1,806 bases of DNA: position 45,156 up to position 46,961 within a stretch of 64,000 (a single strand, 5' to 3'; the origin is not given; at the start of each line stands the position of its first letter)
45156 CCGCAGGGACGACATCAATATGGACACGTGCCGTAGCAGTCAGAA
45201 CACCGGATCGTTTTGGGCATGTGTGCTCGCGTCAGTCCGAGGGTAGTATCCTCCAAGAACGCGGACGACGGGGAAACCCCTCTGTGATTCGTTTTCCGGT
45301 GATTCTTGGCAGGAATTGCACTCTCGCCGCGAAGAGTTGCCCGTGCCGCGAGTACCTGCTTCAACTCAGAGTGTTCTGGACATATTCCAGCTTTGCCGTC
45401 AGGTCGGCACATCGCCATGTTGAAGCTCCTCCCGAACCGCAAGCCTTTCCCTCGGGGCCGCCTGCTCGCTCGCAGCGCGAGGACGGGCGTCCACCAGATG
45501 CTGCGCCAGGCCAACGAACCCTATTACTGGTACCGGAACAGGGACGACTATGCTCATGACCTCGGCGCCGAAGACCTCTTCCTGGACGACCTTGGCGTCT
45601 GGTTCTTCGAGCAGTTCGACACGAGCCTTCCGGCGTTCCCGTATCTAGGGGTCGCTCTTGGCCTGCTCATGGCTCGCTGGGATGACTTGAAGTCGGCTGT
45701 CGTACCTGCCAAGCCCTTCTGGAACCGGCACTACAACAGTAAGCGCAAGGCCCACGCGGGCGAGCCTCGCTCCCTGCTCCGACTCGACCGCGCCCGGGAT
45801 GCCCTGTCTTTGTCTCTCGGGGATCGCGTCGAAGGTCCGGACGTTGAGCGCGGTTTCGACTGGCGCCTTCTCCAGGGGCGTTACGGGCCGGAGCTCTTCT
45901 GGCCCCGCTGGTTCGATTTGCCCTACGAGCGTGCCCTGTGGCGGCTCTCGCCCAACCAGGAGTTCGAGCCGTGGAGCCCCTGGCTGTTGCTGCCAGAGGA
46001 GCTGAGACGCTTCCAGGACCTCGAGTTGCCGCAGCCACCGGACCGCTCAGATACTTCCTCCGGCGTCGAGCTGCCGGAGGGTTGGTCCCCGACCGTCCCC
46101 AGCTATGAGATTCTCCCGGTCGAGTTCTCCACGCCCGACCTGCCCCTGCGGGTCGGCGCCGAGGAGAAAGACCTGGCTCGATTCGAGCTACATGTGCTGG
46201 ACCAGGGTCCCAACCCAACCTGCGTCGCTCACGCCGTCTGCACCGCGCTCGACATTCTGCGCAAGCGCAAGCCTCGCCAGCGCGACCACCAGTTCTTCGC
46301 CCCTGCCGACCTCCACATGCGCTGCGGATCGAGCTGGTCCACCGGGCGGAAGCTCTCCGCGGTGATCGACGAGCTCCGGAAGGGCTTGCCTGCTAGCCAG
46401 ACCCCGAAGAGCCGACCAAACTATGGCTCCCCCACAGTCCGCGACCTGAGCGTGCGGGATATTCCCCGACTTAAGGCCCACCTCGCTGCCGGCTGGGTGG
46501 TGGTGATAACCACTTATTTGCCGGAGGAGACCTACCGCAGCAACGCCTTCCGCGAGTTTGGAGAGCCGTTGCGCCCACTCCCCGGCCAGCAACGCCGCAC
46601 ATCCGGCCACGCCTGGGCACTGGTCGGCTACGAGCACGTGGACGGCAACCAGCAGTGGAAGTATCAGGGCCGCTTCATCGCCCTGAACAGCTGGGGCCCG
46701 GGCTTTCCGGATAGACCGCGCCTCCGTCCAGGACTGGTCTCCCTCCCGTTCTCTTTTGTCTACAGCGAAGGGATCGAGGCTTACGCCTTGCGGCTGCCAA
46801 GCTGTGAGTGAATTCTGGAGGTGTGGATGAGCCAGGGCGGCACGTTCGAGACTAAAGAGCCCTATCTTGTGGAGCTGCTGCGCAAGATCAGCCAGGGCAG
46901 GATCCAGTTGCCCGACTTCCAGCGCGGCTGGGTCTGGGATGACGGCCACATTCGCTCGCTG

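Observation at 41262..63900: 18-kb cargo block bracketed by a conserved leader element and a conserved small gene that recur together as an 'empty' copy 4 kb downstream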

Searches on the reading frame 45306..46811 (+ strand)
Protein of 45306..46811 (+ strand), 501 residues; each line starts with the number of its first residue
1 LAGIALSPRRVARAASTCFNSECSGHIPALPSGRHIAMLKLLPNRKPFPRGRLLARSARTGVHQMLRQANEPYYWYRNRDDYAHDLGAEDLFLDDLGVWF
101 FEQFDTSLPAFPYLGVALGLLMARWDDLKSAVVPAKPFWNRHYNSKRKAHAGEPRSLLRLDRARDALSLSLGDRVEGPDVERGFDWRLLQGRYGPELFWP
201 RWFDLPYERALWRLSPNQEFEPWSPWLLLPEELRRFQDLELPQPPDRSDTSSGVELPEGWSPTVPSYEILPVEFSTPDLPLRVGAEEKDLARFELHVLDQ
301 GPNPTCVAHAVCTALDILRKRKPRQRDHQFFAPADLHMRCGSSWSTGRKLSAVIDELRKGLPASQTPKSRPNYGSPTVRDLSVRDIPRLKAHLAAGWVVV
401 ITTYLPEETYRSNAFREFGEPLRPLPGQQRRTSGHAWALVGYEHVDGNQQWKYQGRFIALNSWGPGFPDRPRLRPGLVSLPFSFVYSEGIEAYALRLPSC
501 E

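Call 8: search_protein_families(library=pfam, proteins=[window:45306-46811:+], max_evalue=0.01)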
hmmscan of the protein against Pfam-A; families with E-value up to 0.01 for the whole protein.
window:45306-46811:+ (501 aa): 0 families

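Call 20: search_protein_families(library=padloc, proteins=[window:45306-46811:+], max_evalue=0.001)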
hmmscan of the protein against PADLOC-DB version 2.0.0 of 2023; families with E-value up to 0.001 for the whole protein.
window:45306-46811:+ (501 aa): 0 families

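Call 59: search_protein_families(library=ncbifam, proteins=[window:45306-46811:+], max_evalue=0.01)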
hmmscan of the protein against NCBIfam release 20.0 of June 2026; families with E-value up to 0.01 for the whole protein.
window:45306-46811:+ (501 aa): 0 families

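Call 60: search_protein_families(library=phrogs, proteins=[window:45306-46811:+], max_evalue=0.01)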
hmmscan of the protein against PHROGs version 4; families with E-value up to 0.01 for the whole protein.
window:45306-46811:+ (501 aa): 0 families

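Call 71: search_solved_structures(query=window:45306-46811:+, max_evalue=1)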
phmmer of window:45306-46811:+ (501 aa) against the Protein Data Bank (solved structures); distinct sequences matched with E-value up to 1: 0.
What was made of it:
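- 45306..46811 (+): Protein of unknown function, about 480-501 aa. It may be a distant papain-like peptidase. It recurs in defence islands. No direct family hit (calls 8, 20, 59, 71).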

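Call 73: find_homologous_proteins(query=window:45498-46811:+, max_evalue=0.00001)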
Query window:45498-46811:+ (437 aa): 57 proteins with E <= 0.00001 among 8000 candidates.
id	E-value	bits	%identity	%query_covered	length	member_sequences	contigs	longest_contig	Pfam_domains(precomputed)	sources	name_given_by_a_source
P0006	0.0e+0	1031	100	100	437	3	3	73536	-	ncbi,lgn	-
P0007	8.7e-175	600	64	100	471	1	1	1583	-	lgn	-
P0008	5.4e-120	419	49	100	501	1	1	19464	-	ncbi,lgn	-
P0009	4.1e-84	301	40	99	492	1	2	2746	PF00112.30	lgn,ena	-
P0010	5.5e-83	297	39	99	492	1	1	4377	-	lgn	-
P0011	3.7e-82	294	41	99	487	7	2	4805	-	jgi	-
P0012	5.2e-80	287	38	99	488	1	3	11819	-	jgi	jgi:hypothetical protein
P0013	6.1e-79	284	37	99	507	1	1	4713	-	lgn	-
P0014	2.0e-78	282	39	99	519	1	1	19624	-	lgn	-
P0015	1.5e-77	279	39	99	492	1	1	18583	-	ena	-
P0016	2.8e-77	278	39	99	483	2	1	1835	-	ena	-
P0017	1.1e-76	276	36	99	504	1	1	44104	-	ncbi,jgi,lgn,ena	ncbi:MAG: hypothetical protein WCT04_06325 [Planctomycetota bacterium]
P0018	1.8e-76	276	41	99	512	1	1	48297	-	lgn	-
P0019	7.1e-76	274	36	99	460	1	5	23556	-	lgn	-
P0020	5.0e-73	264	40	98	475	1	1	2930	-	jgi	-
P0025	1.7e-71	259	40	99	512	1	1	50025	-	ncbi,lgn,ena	-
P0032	1.6e-66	243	34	100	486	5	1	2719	PF00112.30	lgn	-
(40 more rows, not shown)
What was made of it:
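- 45306..46811 (+): 57 homologues, two with precomputed PF00112 (call 73).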

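Call 74: find_encoding_contigs(protein=P0008, flank=10000, max_places=3)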
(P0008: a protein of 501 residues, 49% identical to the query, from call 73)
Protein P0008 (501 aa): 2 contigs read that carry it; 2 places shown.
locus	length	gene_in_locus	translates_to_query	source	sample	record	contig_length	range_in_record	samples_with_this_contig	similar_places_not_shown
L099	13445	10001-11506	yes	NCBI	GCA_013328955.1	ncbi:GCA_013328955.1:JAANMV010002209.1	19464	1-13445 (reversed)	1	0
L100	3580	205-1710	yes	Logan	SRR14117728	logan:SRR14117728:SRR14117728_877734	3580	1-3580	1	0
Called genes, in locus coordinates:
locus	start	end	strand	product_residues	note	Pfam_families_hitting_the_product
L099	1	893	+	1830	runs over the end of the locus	PF00270:DEAD, PF00271:Helicase_C, PF09369:MZB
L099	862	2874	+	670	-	PF00580:UvrD-helicase, PF13245:AAA_19, PF13604:AAA_30 (faint), PF13538:UvrD_C_2 (faint), PF13361:UvrD_C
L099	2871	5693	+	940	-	PF00176:SNF2-rel_dom, PF00270:DEAD, PF04851:ResIII (weak), PF00271:Helicase_C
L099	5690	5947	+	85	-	-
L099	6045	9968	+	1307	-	PF02384:N6_Mtase (weak), PF20473:MmeI_Mtase (weak), PF07669:Eco57I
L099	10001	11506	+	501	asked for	-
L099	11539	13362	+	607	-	-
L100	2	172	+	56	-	?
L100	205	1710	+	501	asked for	-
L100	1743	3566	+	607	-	-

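Call 75: find_encoding_contigs(protein=P0025, flank=10000, max_places=3)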
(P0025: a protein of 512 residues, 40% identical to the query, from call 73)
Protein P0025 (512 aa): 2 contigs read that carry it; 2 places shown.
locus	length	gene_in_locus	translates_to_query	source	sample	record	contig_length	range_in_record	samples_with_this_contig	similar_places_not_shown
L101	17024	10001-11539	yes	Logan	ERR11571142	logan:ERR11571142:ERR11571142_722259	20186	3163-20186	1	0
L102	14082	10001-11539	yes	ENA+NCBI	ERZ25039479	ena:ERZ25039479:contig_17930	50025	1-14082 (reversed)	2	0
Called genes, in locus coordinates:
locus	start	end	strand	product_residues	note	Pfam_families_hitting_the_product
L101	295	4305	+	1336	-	PF07669:Eco57I (faint)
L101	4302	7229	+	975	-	PF04851:ResIII, PF00270:DEAD (weak), PF00271:Helicase_C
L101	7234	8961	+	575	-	PF03235:GmrSD_N, PF07510:GmrSD_C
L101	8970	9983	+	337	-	PF06067:DUF932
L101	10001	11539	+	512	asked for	-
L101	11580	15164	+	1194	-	-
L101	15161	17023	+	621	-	?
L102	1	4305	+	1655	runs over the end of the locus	PF07669:Eco57I (faint)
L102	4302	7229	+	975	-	PF04851:ResIII, PF00270:DEAD (weak), PF00271:Helicase_C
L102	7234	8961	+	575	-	PF03235:GmrSD_N, PF07510:GmrSD_C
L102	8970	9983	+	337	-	PF06067:DUF932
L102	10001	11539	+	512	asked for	-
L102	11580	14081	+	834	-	?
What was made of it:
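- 45306..46811 (+): Neighbours elsewhere include GmrSD, SNF2 and methyltransferases (calls 74, 75).
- The cargo consists of modules that occur elsewhere in other contexts (calls 73-75).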
